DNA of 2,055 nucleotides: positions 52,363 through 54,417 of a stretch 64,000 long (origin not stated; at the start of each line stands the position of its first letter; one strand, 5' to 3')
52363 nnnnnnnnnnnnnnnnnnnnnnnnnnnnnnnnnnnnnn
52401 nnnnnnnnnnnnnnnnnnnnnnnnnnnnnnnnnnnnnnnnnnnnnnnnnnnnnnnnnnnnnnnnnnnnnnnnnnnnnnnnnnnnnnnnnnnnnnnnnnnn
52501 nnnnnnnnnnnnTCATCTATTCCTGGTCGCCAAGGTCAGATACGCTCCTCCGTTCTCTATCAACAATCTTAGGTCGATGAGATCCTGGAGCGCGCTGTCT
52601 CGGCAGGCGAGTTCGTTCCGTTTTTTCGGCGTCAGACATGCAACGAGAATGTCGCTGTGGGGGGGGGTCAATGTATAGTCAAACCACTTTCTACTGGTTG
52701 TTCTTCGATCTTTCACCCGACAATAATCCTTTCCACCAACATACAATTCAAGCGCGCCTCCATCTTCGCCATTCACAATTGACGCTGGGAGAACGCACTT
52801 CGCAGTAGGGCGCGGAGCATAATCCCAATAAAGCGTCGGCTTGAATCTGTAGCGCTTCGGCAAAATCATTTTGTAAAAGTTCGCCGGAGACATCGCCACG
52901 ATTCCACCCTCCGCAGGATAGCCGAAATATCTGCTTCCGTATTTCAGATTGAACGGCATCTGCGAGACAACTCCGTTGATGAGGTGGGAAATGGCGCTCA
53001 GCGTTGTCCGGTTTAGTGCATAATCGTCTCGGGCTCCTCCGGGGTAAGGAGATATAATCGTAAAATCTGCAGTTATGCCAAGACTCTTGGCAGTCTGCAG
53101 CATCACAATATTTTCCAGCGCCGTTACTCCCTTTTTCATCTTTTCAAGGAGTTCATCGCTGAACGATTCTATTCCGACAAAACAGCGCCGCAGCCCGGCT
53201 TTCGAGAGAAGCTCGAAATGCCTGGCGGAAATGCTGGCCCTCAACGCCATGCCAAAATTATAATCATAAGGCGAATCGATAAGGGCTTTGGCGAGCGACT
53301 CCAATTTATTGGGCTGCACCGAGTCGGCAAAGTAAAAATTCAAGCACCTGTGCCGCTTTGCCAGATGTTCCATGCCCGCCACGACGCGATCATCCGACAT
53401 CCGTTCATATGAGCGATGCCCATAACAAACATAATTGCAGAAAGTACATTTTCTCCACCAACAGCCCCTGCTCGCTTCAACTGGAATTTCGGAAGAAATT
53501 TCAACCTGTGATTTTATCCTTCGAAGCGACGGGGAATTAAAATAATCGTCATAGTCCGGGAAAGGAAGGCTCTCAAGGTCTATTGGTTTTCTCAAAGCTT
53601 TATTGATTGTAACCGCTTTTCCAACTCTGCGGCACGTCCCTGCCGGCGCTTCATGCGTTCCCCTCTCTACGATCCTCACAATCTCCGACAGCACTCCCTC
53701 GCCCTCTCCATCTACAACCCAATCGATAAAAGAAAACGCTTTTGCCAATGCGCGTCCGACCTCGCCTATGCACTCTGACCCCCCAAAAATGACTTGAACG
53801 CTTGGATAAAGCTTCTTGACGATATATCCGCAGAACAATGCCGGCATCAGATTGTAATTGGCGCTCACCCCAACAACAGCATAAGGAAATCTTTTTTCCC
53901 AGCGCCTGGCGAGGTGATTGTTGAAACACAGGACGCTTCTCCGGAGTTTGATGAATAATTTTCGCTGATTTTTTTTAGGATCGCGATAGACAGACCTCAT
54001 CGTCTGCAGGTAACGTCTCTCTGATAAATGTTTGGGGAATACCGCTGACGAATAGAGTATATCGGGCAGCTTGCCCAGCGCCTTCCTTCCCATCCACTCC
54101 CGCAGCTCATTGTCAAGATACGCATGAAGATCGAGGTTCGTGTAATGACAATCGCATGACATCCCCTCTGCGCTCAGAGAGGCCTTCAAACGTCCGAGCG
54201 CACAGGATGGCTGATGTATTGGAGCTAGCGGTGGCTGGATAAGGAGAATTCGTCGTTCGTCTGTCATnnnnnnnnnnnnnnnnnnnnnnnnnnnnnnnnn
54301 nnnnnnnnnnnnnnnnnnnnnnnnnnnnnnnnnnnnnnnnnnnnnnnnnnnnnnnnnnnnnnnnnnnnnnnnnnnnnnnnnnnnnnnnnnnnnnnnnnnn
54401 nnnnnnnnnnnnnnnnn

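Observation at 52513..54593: RiPP-maturase-like radical SAM enzyme with an unannotated Lys-rich 52-aa ORF upstream: candidate novel RiPP locus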

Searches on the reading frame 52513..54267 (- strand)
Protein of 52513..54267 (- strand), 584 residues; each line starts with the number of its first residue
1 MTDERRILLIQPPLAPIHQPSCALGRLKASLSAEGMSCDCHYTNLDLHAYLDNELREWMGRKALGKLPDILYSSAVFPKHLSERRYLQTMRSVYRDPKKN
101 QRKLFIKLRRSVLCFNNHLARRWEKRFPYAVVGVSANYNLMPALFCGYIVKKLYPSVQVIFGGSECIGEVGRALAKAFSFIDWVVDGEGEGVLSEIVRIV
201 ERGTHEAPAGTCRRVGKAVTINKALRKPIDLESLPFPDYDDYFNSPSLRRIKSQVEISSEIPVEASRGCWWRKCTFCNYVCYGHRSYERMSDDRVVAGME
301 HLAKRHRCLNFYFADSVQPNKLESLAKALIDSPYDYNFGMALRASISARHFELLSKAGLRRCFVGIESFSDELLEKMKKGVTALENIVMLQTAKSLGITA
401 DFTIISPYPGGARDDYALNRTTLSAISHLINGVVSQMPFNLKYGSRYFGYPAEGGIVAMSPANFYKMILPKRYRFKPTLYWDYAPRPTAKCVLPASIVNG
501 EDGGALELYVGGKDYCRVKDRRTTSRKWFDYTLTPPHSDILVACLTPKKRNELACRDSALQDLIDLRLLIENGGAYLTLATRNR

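Call 4: search_protein_families(library=ncbifam, proteins=[window:52513-54267:-], max_evalue=0.01)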
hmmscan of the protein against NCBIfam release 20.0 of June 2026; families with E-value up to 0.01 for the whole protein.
window:52513-54267:- (584 aa): 16 families
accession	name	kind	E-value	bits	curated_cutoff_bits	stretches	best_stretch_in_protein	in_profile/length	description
TIGR03975.1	rSAM_ocin_1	subfamily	4.4e-87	293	281.85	1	7-580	1-605/606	RiPP maturation radical SAM C-methyltransferase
NF050148.1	rSAM_ApyD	equivalog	3.9e-21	75.1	750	1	129-416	76-356/645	RiPP biosynthesis radical SAM protein ApyD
TIGR04367.1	HpnR_B12_rSAM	equivalog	4.6e-19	68.3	650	1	126-407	58-334/490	hopanoid C-3 methylase HpnR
TIGR04072.2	rSAM_ladder_B12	equivalog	2e-13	49.8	360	1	181-433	121-353/443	lipid biosynthesis B12-binding/radical SAM protein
TIGR03471.1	HpnJ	equivalog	2.9e-12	46.2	577.6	1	149-415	90-354/472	hopanoid biosynthesis associated radical SAM protein HpnJ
TIGR04479.1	bcpD_PhpK_rSAM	subfamily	4.9e-12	45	600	1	254-413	235-396/504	PhpK family radical SAM P-methyltransferase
TIGR04014.1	B12_SAM_MJ_0865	equivalog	5e-12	45.3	360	1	362-421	272-331/434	methyl-coenzyme M reductase glutamine C-methyltransferase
TIGR02026.1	BchE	equivalog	1.7e-10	40.4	481.35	1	149-400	85-339/497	magnesium-protoporphyrin IX monomethyl ester anaerobic oxidative cyclase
TIGR04013.1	B12_SAM_MJ_1487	hypoth_equivalog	2.7e-10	39.6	251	1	150-429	63-333/382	TIGR04013 family B12-binding domain/radical SAM domain-containing protein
NF038361.1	rSAM_Sden_1168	equivalog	4.1e-10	38.8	575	1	148-411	162-436/560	Sden_1168 family B12-binding radical SAM P-methyltransferase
TIGR04385.1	B12_rSAM_cofa1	equivalog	1e-09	38.2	450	1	146-410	89-348/438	B12 lower ligand biosynthesis radical SAM protein BzaD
NF033712.0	B12_rSAM_KedN5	subfamily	4e-08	31.9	700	1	149-316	84-249/624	KedN5 family methylcobalamin-dependent radical SAM C-methyltransferase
NF040546.1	rSAM_CUAEP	equivalog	2e-06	26.8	500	1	180-417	98-332/468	CUAEP/CCAEP-tail radical SAM (seleno)protein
NF045585.1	rSAM_slr0320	equivalog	9.3e-06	24.4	775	1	154-393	136-377/511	photosystem II high light acclimation radical SAM protein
NF040542.1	rSAM_RCCLKC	equivalog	0.00045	19.5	450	1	150-406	72-330/423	arsinothricin biosynthesis radical SAM protein ArsL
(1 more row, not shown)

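Call 5: search_protein_families(library=pfam, proteins=[window:52513-54267:-], max_evalue=0.01)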
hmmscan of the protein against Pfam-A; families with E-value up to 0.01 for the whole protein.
window:52513-54267:- (584 aa): 1 family
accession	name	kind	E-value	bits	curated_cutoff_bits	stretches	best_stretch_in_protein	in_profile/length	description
PF04055.27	Radical_SAM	-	1e-09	39.2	29.5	1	265-404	3-149/166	Radical SAM superfamily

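Call 6: find_homologous_proteins(query=window:52513-54267:-, max_evalue=1e-10)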
Query window:52513-54267:- (584 aa): 172 proteins with E <= 1e-10 among 8000 candidates; the best 120 are listed.
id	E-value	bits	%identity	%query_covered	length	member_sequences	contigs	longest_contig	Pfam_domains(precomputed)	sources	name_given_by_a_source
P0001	0.0e+0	1364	100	100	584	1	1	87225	PF04055.28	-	-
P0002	2.1e-207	709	53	100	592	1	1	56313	PF04055.28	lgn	-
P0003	5.4e-207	707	53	100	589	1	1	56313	PF04055.28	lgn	-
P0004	3.6e-206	704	53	100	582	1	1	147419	PF04055.28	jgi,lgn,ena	-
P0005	7.2e-190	651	50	100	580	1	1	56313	PF04055.28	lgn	-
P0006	1.7e-188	646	49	100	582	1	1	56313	PF04055.28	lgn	-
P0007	8.6e-180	617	49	99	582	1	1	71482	PF04055.28,PF02310.25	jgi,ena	-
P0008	6.2e-152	525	43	100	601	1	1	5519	PF04055.28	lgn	-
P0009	2.6e-148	513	42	100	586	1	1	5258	PF04055.28,PF02310.25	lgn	-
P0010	1.6e-67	247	30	99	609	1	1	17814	PF04055.28,PF02310.25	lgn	-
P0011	4.3e-58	216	32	81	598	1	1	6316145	PF04055.28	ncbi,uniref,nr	ncbi:RiPP maturation radical SAM C-methyltransferase [Desulfopila sp. IMCC35008]|uniref:RiPP maturat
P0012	1.8e-56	210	31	80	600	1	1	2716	PF04055.28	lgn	-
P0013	1.7e-54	204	31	80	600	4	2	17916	PF04055.28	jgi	-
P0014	4.7e-53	199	30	80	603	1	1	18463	PF04055.28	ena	-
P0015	1.0e-51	194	31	79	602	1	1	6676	PF04055.28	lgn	-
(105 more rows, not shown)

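Call 7: find_encoding_contigs(protein=P0002, flank=10000, max_places=3)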
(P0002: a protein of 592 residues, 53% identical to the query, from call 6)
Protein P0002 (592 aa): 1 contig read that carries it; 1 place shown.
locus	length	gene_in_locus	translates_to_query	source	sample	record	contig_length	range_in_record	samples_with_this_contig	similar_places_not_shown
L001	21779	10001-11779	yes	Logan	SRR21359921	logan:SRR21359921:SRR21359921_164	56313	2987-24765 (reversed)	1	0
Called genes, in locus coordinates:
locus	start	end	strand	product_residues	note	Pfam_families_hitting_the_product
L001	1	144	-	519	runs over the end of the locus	-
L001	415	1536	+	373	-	PF04055:Radical_SAM, PF13353:Fer4_12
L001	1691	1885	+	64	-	-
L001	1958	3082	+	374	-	PF04055:Radical_SAM, PF13353:Fer4_12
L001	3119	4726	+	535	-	PF02310:B12-binding, PF04055:Radical_SAM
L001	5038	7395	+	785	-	PF02897:Peptidase_S9_N, PF00326:Peptidase_S9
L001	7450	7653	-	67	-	-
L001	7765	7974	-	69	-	-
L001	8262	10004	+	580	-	PF04055:Radical_SAM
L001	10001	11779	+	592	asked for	PF04055:Radical_SAM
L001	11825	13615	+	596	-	PF04055:Radical_SAM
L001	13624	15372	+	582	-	PF04055:Radical_SAM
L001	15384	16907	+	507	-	PF04055:Radical_SAM, PF13353:Fer4_12 (faint)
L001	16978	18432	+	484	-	PF13353:Fer4_12, PF04055:Radical_SAM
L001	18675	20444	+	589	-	PF04055:Radical_SAM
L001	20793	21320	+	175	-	-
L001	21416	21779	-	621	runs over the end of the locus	PF00456:Transketolase_N, PF13292:DXP_synthase_N, PF02779:Transket_pyr, PF02780:Transketolase_C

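Call 8: find_encoding_contigs(protein=P0004, flank=10000, max_places=3)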
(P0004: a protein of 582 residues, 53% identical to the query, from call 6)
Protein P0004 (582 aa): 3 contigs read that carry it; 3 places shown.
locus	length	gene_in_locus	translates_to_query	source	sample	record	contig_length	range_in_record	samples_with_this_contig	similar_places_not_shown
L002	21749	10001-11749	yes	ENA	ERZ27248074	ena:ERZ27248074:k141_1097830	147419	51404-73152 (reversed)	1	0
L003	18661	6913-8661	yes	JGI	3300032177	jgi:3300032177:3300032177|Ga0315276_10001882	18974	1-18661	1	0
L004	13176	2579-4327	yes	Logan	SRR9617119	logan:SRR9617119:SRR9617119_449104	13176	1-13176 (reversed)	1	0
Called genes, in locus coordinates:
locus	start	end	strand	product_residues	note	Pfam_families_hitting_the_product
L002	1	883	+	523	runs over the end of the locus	PF00389:2-Hacid_dh, PF02826:2-Hacid_dh_C, PF19304:PGDH_inter, PF01842:ACT, PF22629:ACT_AHAS_ss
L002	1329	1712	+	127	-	PF18894:PhageMetallopep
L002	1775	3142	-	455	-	PF02310:B12-binding (weak), PF04055:Radical_SAM (faint)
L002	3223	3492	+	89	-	-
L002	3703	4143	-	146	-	PF13560:HTH_31, PF01381:HTH_3 (weak), PF12844:HTH_19 (faint)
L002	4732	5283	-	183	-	PF13489:Methyltransf_23, PF01209:Ubie_methyltran, PF02475:TRM5-TYW2_MTfase, PF01135:PCMT, PF13847:Methyltransf_31, PF08241:Methyltransf_11, PF08242:Methyltransf_12, PF13649:Methyltransf_25, +5 more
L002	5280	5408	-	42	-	-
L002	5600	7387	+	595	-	PF13205:Big_5, PF13517:FG-GAP_3 (weak), PF01839:FG-GAP, PF13517:FG-GAP_3 (weak), PF01839:FG-GAP (weak)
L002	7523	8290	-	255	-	-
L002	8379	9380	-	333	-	-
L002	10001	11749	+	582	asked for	PF04055:Radical_SAM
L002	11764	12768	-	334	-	PF04055:Radical_SAM, PF13186:SPASM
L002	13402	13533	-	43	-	-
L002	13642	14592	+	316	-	PF04055:Radical_SAM (weak), PF13186:SPASM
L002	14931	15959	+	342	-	-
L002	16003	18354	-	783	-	PF02897:Peptidase_S9_N, PF26549:Tricorn_N (faint), PF00326:Peptidase_S9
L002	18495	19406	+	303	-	-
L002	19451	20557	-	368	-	PF00155:Aminotran_1_2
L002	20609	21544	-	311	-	PF02558:ApbA, PF08546:ApbA_C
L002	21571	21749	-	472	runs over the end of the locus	PF00224:PK, PF02887:PK_C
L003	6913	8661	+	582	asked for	PF04055:Radical_SAM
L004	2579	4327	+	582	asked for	PF04055:Radical_SAM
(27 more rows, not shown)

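Call 9: find_encoding_contigs(protein=P0007, flank=10000, max_places=3)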
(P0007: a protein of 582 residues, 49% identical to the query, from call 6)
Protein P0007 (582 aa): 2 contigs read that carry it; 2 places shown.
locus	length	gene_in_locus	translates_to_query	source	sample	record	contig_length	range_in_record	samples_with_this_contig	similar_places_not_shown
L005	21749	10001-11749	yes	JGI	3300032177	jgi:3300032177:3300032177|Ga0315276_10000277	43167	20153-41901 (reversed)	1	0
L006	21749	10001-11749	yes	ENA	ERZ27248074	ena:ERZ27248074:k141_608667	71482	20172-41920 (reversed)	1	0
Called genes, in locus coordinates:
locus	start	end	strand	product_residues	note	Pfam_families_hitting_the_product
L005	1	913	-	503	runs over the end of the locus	PF04055:Radical_SAM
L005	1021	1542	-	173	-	-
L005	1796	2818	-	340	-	-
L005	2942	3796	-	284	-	PF13489:Methyltransf_23 (weak), PF13847:Methyltransf_31, PF08241:Methyltransf_11, PF08242:Methyltransf_12 (weak), PF13649:Methyltransf_25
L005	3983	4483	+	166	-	-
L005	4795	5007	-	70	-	-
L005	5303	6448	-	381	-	PF04055:Radical_SAM, PF13186:SPASM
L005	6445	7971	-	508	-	PF04055:Radical_SAM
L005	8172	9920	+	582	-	PF02310:B12-binding (weak), PF04055:Radical_SAM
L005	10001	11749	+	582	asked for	PF02310:B12-binding (weak), PF04055:Radical_SAM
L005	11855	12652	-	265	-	PF01602:Adaptin_N (faint), PF02985:HEAT (faint), PF13646:HEAT_2, PF03130:HEAT_PBS (faint), PF12717:Cnd1 (faint), PF13513:HEAT_EZ (faint), PF00514:Arm (faint), PF13646:HEAT_2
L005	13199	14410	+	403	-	PF13173:AAA_14, PF13635:DUF4143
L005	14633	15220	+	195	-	PF22600:MTPAP-like_central (weak), PF01909:NTP_transf_2, PF18765:Polbeta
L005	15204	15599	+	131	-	PF05168:HEPN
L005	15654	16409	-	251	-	-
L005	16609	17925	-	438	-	PF07969:Amidohydro_3 (weak), PF01979:Amidohydro_1, PF07969:Amidohydro_3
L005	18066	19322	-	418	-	PF03313:SDH_alpha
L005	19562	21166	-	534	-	-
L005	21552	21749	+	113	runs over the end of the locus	-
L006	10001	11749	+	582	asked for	PF02310:B12-binding (weak), PF04055:Radical_SAM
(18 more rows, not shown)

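Call 21: find_encoding_contigs(protein=window:52513-54267:-, flank=10000, max_places=4)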
Protein window:52513-54267:- (584 aa): no gene with exactly this product is on record in the collection.

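Call 22: find_encoding_contigs(protein=P0008, flank=10000, max_places=2)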
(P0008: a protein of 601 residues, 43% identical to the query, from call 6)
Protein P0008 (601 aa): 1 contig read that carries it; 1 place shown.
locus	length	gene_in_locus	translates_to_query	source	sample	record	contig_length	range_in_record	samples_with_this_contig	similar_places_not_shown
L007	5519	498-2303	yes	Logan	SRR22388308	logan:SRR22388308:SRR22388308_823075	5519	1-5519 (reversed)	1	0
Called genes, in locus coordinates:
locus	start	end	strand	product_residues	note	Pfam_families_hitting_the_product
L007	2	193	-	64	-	?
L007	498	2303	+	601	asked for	PF04055:Radical_SAM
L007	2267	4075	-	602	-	-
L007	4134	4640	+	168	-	-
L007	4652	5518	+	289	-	?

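Call 23: find_encoding_contigs(protein=P0009, flank=10000, max_places=2)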
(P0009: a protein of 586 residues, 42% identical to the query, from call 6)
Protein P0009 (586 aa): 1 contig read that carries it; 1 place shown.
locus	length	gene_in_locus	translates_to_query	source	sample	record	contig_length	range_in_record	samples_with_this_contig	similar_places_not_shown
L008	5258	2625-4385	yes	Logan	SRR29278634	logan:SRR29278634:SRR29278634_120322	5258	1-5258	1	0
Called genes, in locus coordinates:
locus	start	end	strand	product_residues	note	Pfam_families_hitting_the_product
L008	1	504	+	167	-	?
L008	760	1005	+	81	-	-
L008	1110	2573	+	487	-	PF04055:Radical_SAM, PF13353:Fer4_12 (weak)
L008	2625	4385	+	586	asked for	PF02310:B12-binding (faint), PF04055:Radical_SAM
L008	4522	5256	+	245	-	?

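Call 24: find_encoding_contigs(protein=P0010, flank=10000, max_places=2)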
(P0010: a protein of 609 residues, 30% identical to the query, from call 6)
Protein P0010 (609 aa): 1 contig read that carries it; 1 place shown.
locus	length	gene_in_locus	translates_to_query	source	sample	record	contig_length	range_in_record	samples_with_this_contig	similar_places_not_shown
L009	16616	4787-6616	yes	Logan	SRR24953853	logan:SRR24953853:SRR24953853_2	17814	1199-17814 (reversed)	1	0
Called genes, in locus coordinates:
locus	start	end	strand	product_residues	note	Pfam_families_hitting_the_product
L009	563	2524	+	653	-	PF02897:Peptidase_S9_N (weak), PF26549:Tricorn_N (weak), PF00756:Esterase (weak), PF01738:DLH, PF02129:Peptidase_S15, PF20434:BD-FAE, PF00326:Peptidase_S9, PF07859:Abhydrolase_3 (weak), +3 more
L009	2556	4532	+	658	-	PF02310:B12-binding (weak), PF04055:Radical_SAM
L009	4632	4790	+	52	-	-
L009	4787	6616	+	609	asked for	PF02310:B12-binding (weak), PF04055:Radical_SAM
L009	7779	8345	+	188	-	-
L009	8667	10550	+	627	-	PF04055:Radical_SAM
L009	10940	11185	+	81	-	-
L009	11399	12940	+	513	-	PF13353:Fer4_12 (faint), PF04055:Radical_SAM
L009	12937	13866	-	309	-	PF04055:Radical_SAM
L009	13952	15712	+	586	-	PF02310:B12-binding (faint), PF04055:Radical_SAM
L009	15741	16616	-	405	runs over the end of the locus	PF13353:Fer4_12 (weak), PF04055:Radical_SAM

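Call 31: find_related_loci(query=A1, collection=genome_contigs, flank=10000)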
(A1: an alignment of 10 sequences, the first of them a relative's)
Query A1 (584 aa) in genome_contigs; peptide patterns used: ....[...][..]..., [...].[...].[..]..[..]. (x = any residue, [..] = any of these).
402 stretches matched a pattern; 269 encode a relative of the query (tblastn E <= 1e-3); the best 80 are kept; 80 distinct loci.
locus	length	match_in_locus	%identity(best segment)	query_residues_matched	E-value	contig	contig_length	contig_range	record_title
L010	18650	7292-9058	29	6-581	2e-57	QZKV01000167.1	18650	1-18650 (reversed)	MAG: Desulfobacteraceae bacterium isolate SURF_4 Ga0104751_1004390, whole genome shotgun sequence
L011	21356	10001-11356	31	6-470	7e-57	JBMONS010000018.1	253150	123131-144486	MAG: Thermodesulfobacteriota bacterium isolate Betzabe_MAG082 MAG082_18, whole genome shotgun sequence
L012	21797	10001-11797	27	3-584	1e-56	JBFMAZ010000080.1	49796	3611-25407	MAG: Thermodesulfobacteriota bacterium isolate MAG151 MAG151_80, whole genome shotgun sequence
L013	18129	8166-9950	28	6-583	7e-55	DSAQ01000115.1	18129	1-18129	MAG TPA_asm: Proteobacteria bacterium isolate SpSt-1152 Ga0129302_1001372, whole genome shotgun sequence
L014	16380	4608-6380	27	6-582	5e-55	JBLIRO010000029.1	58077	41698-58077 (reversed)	MAG: bacterium isolate MG1_202111_bin_529 MG1_202111_bin_529_scaffold_29, whole genome shotgun sequence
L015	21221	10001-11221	33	6-415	1e-52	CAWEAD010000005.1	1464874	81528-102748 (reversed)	MAG: uncultured delta proteobacterium isolate MFD05684.bin.1.22 genome assembly, contig: contig_16785, whole genome shot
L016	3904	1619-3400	27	7-582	2e-52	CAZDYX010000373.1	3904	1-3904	MAG TPA_asm: uncultured Desulfobulbia bacterium isolate binchicken_co266_215 genome assembly, contig: NODE_60662_length_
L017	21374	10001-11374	31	6-469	2e-52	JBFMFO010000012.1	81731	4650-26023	MAG: Thermodesulfobacteriota bacterium isolate MAG273 MAG273_12, whole genome shotgun sequence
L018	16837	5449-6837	27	4-472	4e-51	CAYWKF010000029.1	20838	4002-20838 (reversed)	MAG TPA_asm: uncultured Desulfobacterales bacterium isolate binchicken_co219_194 genome assembly, contig: k141_577460, w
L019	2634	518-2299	27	7-580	2e-51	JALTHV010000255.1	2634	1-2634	MAG: Deltaproteobacteria bacterium isolate S016_metabat2_scaf2bin.123 S016_NODE_48488_length_2634_cov_49.441564, whole g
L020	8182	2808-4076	33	6-430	4e-51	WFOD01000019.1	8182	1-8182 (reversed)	MAG: Deltaproteobacteria bacterium isolate S012_135 k151_127838, whole genome shotgun sequence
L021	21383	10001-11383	31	6-472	9e-51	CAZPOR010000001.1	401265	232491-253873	MAG TPA_asm: uncultured Desulfurivibrio sp. isolate binchicken_co269_249 genome assembly, contig: NODE_14_length_401265_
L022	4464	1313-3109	27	7-583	4e-51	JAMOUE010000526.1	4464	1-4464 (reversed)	MAG: Deltaproteobacteria bacterium isolate PIR-30_maxbin2_scaf2bin.128 PIR-30_scaffold_9967_c1, whole genome shotgun seq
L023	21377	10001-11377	30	6-470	7e-51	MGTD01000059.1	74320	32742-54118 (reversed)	MAG: Deltaproteobacteria bacterium RIFOXYD12_FULL_56_24 rifoxyd3_full_scaffold_83, whole genome shotgun sequence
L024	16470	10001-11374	28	9-472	1e-50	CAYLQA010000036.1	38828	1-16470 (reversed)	MAG TPA_asm: uncultured Desulfobulbia bacterium isolate SRP167671_co2_211 genome assembly, contig: NODE_1314_length_3882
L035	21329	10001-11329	29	6-464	3e-49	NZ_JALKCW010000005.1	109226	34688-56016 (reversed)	Hydrosulfovibrio ferrireducens strain CB1MN k141_1, whole genome shotgun sequence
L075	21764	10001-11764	27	6-582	6e-45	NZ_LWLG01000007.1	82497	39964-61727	Thermosulfurimonas dismutans strain S95 contig00007, whole genome shotgun sequence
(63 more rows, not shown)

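Call 43: search_solved_structures(query=A1, max_evalue=0.01)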
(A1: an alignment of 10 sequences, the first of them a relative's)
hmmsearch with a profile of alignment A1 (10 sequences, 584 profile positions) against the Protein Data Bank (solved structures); distinct sequences matched with E-value up to 0.01: 9.
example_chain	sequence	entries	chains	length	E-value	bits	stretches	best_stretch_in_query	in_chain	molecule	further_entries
5ul2_A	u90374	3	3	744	8.2e-13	50.7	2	184-300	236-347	OxsB protein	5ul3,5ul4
7kdx_A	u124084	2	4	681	7.1e-11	44.3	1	144-414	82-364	Methyltransferase TokK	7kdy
9ccb_A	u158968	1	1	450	1.3e-10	43.4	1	358-417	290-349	Radical SAM core domain-containing protein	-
9n1b_A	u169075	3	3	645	1.1e-08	37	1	154-415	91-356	Radical SAM protein | Radical SAM enzyme CysS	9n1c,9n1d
6iad_A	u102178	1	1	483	0.0003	22.4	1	335-456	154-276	Histone acetyltransferase, ELP3 family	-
6iaz_A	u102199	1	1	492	0.00031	22.3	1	335-456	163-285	Histone acetyltransferase, ELP3 family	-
6ia8_A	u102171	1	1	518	0.00034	22.2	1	335-455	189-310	Histone acetyltransferase, ELP3 family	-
2qgq_A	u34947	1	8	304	0.0026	19.3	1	260-423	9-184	Protein TM_1862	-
4jc0_A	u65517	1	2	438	0.0029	19.1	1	257-423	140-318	Ribosomal protein S12 methylthiotransferase RimO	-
